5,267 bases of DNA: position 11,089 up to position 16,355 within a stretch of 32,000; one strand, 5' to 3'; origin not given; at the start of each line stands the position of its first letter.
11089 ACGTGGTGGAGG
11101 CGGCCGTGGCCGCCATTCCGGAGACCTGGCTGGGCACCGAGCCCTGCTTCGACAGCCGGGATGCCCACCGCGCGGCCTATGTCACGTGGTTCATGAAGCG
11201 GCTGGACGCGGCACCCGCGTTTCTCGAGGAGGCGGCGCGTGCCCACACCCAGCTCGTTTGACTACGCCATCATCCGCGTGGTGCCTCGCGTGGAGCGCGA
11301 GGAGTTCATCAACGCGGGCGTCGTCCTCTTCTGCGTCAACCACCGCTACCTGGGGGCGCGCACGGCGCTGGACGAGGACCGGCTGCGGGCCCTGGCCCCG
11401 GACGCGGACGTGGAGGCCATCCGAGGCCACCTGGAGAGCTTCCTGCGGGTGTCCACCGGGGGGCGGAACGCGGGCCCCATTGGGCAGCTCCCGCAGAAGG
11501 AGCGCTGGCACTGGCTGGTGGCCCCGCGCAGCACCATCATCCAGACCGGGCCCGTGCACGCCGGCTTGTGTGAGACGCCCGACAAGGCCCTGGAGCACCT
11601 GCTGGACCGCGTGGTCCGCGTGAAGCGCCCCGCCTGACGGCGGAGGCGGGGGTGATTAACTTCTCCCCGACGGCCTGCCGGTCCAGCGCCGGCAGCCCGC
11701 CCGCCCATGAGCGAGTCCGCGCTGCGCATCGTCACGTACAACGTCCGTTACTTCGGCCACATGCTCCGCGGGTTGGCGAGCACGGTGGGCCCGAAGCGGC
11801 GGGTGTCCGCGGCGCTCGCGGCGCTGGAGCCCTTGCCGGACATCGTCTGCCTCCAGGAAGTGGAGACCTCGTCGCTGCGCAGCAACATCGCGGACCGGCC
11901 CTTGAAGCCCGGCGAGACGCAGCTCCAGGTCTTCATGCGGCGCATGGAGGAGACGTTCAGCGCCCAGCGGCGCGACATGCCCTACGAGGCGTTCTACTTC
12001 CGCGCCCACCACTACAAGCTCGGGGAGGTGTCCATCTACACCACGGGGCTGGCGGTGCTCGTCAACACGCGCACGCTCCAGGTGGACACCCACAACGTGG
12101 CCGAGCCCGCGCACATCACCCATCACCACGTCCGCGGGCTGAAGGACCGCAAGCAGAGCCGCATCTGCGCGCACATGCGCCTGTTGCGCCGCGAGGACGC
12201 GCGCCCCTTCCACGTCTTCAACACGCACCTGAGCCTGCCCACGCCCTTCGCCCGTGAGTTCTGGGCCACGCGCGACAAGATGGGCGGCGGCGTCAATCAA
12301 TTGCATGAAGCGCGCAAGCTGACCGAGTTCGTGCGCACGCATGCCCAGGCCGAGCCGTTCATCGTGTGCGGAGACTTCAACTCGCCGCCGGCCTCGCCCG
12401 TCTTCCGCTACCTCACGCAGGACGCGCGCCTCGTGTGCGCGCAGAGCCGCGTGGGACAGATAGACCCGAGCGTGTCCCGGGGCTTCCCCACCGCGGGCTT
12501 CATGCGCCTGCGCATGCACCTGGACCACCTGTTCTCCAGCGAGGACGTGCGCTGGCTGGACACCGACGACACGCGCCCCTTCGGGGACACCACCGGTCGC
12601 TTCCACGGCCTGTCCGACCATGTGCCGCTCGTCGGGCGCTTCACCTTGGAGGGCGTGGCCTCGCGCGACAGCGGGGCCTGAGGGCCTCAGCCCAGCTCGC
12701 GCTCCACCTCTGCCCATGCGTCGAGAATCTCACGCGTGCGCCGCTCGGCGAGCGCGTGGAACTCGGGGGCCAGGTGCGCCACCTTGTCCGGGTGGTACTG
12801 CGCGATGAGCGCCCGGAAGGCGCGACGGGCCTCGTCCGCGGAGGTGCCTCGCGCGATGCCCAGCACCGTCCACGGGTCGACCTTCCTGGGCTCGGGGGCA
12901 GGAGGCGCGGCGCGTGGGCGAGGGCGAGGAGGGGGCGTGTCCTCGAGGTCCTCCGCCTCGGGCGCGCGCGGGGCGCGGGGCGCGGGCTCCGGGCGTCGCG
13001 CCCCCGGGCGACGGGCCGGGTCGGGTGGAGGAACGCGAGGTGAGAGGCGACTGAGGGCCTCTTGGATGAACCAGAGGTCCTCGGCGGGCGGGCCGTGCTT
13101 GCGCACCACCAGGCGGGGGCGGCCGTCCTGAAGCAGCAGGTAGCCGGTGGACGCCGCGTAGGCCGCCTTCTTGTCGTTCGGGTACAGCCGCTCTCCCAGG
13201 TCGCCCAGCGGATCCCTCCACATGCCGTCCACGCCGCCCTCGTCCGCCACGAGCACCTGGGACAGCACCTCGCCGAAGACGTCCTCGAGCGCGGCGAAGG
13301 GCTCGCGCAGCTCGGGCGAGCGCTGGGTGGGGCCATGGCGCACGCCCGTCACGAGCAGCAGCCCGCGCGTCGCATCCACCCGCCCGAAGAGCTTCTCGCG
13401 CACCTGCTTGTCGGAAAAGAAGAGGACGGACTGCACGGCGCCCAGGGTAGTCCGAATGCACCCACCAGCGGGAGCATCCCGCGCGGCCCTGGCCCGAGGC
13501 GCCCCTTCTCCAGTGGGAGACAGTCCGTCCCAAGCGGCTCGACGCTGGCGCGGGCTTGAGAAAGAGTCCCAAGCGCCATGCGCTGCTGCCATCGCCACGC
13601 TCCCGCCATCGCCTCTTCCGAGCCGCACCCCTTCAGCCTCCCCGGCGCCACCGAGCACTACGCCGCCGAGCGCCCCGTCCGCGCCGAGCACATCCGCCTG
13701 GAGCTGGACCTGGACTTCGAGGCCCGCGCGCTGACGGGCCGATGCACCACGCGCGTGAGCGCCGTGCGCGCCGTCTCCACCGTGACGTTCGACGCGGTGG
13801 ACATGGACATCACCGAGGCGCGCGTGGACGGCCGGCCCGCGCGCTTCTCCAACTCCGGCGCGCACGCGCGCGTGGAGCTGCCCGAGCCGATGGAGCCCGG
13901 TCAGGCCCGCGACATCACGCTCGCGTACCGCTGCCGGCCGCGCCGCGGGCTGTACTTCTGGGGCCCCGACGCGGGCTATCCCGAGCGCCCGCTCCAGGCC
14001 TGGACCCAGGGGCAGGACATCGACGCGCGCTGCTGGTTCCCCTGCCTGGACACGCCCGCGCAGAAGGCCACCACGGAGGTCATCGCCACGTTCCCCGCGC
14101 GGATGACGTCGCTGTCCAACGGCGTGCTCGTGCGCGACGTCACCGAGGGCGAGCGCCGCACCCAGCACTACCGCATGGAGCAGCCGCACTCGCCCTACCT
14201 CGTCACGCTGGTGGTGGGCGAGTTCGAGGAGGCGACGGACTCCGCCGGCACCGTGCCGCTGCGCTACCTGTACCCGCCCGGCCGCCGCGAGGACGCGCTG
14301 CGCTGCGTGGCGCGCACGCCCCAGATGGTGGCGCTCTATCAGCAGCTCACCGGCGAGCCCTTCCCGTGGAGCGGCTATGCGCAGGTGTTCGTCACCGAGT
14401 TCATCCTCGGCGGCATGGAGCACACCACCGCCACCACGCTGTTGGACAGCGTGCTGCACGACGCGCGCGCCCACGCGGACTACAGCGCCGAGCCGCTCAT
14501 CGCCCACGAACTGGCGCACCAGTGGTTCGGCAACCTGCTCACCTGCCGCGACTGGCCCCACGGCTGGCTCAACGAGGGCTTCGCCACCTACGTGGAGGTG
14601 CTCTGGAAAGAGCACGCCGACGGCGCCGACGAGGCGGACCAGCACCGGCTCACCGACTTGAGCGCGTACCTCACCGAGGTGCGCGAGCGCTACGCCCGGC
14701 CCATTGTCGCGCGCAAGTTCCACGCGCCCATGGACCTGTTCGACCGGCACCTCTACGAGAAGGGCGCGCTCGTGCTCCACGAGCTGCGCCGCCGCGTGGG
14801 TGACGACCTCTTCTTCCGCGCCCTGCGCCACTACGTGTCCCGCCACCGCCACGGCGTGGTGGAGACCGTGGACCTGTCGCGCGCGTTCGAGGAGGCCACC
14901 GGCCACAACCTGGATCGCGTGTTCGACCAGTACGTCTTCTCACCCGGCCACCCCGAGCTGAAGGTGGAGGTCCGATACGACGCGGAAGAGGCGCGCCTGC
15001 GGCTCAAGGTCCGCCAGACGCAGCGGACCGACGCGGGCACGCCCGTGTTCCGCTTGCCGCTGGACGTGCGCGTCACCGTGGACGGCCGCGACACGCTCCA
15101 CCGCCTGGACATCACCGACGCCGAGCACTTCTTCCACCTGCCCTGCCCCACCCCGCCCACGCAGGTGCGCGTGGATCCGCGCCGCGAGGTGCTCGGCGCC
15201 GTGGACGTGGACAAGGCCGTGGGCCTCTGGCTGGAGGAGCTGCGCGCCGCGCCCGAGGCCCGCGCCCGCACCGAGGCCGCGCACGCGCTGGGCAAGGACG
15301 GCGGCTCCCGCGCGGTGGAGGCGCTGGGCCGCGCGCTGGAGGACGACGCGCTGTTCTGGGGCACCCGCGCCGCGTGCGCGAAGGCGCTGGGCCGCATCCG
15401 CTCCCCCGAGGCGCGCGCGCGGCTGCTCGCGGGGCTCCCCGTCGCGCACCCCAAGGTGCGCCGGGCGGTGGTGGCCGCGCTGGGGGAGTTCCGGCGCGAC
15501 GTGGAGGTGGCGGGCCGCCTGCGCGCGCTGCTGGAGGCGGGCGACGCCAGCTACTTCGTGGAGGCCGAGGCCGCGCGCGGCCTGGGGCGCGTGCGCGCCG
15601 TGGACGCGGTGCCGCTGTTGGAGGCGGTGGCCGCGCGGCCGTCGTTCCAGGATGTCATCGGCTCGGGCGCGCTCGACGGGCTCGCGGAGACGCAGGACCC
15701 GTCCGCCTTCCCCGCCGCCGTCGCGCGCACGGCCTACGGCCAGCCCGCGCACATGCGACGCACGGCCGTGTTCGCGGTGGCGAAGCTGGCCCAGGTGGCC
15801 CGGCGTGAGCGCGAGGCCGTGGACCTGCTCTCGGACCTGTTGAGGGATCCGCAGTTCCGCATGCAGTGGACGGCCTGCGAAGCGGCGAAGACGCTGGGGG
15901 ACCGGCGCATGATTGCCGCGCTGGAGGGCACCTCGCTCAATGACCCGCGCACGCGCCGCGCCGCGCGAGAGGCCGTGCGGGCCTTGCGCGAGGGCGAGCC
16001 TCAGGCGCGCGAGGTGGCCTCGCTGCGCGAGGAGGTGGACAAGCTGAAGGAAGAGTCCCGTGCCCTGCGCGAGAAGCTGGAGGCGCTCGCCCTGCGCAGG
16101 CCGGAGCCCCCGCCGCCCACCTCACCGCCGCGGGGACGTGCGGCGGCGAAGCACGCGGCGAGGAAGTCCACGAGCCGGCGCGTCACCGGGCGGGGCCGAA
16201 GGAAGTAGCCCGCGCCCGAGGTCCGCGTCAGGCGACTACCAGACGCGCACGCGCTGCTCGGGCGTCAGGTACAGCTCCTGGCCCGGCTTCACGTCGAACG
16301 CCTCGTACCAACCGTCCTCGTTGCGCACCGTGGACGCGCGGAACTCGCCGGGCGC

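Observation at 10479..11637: Overlapping HipA-like kinase + DUF3037 gene pair: an uncharacterised kinase-based two-component module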

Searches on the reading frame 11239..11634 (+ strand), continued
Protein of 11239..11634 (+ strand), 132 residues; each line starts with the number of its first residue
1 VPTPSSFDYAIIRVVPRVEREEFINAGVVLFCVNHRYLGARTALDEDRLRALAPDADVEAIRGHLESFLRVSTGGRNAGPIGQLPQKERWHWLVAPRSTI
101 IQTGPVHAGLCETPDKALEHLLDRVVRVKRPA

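Call 73: search_protein_families(library=padloc, proteins=[L002:9067-10128:-, L002:10008-11870:-, L002:12327-13487:-, L003:3200-4756:+], max_evalue=0.01)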
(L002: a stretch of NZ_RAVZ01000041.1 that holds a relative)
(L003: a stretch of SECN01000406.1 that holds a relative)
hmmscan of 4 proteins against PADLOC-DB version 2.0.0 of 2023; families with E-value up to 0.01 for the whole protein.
L002:9067-10128:- (354 aa): 0 families

L002:10008-11870:- (621 aa): 35 families (the best 25 are shown)
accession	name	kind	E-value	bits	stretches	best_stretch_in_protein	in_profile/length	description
PDLC04042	PD-T4-6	-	7.7e-48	161.6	1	34-307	8-275/292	-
PDLC04138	mad6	-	6.6e-45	152.1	1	33-301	49-311/659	mads_6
PDLC04053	PD-T4-6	-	1.7e-43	147.3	1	32-313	6-280/311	-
PDLC04054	PD-T4-6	-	2.1e-39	133.9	1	30-313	5-282/347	-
PDLC04061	PD-T4-6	-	7.5e-39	132.6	1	36-457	17-444/510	-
PDLC04043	PD-T4-6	-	1.4e-38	131.1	1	32-453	12-379/452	-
PDLC04041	PD-T4-6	-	6.9e-36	122.4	1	18-321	13-294/443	-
PDLC04039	PD-T4-6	-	7.4e-35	118.8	1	30-416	9-372/458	-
PDLC04047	PD-T4-6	-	1.9e-34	117.2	1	37-303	12-271/327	-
PDLC01088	C3a189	-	1.3e-28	98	1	42-446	4-322/840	kinase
PDLC04057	PD-T4-6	-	1.3e-27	94.9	1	77-309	57-275/443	-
PDLC04060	PD-T4-6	-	1.7e-27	94.5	1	43-307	16-272/486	-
PDLC04052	PD-T4-6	-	1.4e-25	88.5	1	77-297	58-269/496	-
PDLC04048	PD-T4-6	-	2.9e-24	84.1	1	76-292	59-260/354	-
PDLC04044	PD-T4-6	-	8.1e-24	82.4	1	77-306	86-294/372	-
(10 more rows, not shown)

L002:12327-13487:- (387 aa): 34 families (the best 25 are shown)
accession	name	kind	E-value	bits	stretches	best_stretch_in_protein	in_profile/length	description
PDLC04042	PD-T4-6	-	5.6e-39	132.5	2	69-256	36-214/292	-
PDLC04053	PD-T4-6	-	7.9e-38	128.7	1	73-356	40-290/311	-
PDLC04138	mad6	-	1.4e-35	121.3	1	69-344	78-320/659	mads_6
PDLC04054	PD-T4-6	-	3.4e-31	106.9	1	83-339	53-275/347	-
PDLC04061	PD-T4-6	-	2e-30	104.8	2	69-255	43-224/510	-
PDLC04057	PD-T4-6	-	2.3e-29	100.7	1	85-255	53-211/443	-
PDLC04047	PD-T4-6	-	3.4e-29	100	1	74-256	43-214/327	-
PDLC04060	PD-T4-6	-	1.5e-28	98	1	84-254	52-209/486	-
PDLC04043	PD-T4-6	-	1e-26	92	1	81-258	56-221/452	-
PDLC04039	PD-T4-6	-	2.6e-26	90.7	1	84-255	58-216/458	-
PDLC04064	PD-T4-6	-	9.1e-26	88.7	1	97-257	77-223/369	-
PDLC04052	PD-T4-6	-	7e-24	82.9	1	84-254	53-216/496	-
PDLC04048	PD-T4-6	-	4.5e-23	80.2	1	83-255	54-213/354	-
PDLC04041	PD-T4-6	-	2.5e-22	77.7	1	40-338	30-294/443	-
PDLC04040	PD-T4-6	-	2.8e-21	73.9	1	82-255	36-206/547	-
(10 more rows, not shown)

L003:3200-4756:+ (519 aa): 0 families

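Call 82: search_protein_representatives(protein=window:11239-11634:+)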
Query: 132 residues. Proteins with E-value up to 0.001 (for the whole library): 1799; up to 1e-10: 875; up to 1e-30: 29. The best 150 are listed.
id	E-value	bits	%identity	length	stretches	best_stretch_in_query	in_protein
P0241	2.0e-39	150.8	56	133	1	5-128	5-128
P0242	5.6e-39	149.4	58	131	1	2-122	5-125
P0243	6.7e-39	149.1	58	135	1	6-126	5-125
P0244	1.2e-37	145.0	54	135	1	1-128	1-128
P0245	2.9e-37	143.8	57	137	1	6-126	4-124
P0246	7.9e-37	142.4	54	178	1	3-131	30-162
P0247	1.7e-36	141.3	53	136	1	1-132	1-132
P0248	1.8e-35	138.0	50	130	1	2-129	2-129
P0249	4.0e-35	136.9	52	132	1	6-131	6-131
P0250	4.2e-35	136.8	52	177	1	3-130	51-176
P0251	5.3e-35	136.5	52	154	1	5-126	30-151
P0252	8.6e-35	135.8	53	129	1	5-126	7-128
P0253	9.1e-35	135.7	51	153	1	5-125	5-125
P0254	1.8e-34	134.8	59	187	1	1-123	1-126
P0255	3.1e-34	134.0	53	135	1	1-126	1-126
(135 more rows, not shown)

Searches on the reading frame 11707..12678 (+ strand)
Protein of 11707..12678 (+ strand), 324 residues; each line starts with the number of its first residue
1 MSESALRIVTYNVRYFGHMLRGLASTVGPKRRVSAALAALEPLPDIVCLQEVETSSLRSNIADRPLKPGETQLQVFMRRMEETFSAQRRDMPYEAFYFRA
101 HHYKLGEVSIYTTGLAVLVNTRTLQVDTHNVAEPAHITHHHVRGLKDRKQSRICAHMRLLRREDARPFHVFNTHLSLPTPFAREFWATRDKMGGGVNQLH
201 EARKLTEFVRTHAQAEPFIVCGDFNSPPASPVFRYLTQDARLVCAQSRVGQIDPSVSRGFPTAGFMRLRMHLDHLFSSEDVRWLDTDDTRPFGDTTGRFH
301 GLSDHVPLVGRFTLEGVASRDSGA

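Call 3: search_protein_families(library=pfam, proteins=[window:11707-12678:+], max_evalue=0.1)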
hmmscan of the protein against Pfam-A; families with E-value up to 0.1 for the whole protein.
window:11707-12678:+ (324 aa): 1 family
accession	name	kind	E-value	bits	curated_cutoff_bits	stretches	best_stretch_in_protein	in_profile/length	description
PF03372.29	Exo_endo_phos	-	2.1e-15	57.5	24.5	1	9-305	1-225/225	Endonuclease/Exonuclease/phosphatase family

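Call 73: search_protein_families(library=padloc, proteins=[window:11707-12678:+], max_evalue=0.01)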
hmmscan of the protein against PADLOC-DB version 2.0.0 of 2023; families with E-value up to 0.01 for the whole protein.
window:11707-12678:+ (324 aa): 0 families

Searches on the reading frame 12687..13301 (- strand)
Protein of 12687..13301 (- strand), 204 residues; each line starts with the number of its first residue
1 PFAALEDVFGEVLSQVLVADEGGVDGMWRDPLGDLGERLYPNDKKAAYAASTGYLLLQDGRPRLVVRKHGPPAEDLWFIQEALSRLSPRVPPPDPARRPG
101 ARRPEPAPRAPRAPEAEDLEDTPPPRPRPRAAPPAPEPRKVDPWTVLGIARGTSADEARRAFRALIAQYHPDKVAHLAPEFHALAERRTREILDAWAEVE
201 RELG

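Call 93: search_protein_families(library=pfam, proteins=[window:12687-13301:-], max_evalue=0.001)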
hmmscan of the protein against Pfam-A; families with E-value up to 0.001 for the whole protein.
window:12687-13301:- (204 aa): 1 family
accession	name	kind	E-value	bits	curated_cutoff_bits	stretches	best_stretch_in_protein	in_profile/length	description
PF00226.36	DnaJ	-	1.2e-06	29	27.8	1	142-175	1-34/63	DnaJ domain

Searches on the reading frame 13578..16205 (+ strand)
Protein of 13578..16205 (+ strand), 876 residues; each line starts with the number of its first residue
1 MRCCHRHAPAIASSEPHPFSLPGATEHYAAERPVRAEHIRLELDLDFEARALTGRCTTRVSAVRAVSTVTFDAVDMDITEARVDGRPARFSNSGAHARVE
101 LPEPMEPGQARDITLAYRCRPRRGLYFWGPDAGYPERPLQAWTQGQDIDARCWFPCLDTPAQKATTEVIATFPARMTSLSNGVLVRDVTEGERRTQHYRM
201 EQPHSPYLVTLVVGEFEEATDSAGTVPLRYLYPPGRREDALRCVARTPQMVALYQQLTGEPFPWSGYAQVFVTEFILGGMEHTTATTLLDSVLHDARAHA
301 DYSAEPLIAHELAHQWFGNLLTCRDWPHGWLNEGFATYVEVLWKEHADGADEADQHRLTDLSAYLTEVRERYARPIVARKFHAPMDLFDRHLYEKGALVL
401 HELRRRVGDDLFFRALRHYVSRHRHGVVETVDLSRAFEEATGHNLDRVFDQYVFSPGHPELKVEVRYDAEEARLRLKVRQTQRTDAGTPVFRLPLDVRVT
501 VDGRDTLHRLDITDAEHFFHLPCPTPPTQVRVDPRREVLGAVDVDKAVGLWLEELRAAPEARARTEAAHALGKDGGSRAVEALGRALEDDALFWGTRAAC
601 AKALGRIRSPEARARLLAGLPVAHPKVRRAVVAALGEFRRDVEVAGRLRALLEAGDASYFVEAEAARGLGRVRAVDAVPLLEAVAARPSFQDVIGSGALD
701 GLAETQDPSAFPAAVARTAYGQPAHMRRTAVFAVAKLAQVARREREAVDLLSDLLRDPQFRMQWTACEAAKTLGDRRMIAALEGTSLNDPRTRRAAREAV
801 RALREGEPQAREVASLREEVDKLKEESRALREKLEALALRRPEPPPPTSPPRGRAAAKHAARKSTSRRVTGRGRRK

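Call 35: search_protein_families(library=pfam, proteins=[window:13578-16205:+], max_evalue=0.001)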
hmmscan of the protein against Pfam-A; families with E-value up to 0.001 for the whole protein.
window:13578-16205:+ (876 aa): 3 families
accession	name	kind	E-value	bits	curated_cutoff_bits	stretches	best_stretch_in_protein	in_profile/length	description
PF01433.26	Peptidase_M1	-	3.8e-44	151.3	27.7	1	247-452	6-218/218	Peptidase family M1 domain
PF13646.12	HEAT_2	-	4.8e-24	84.9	27.7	3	551-620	4-71/88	HEAT repeats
PF17900.6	Peptidase_M1_N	-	9e-22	78.5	25.8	1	37-208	3-186/186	Peptidase M1 N-terminal domain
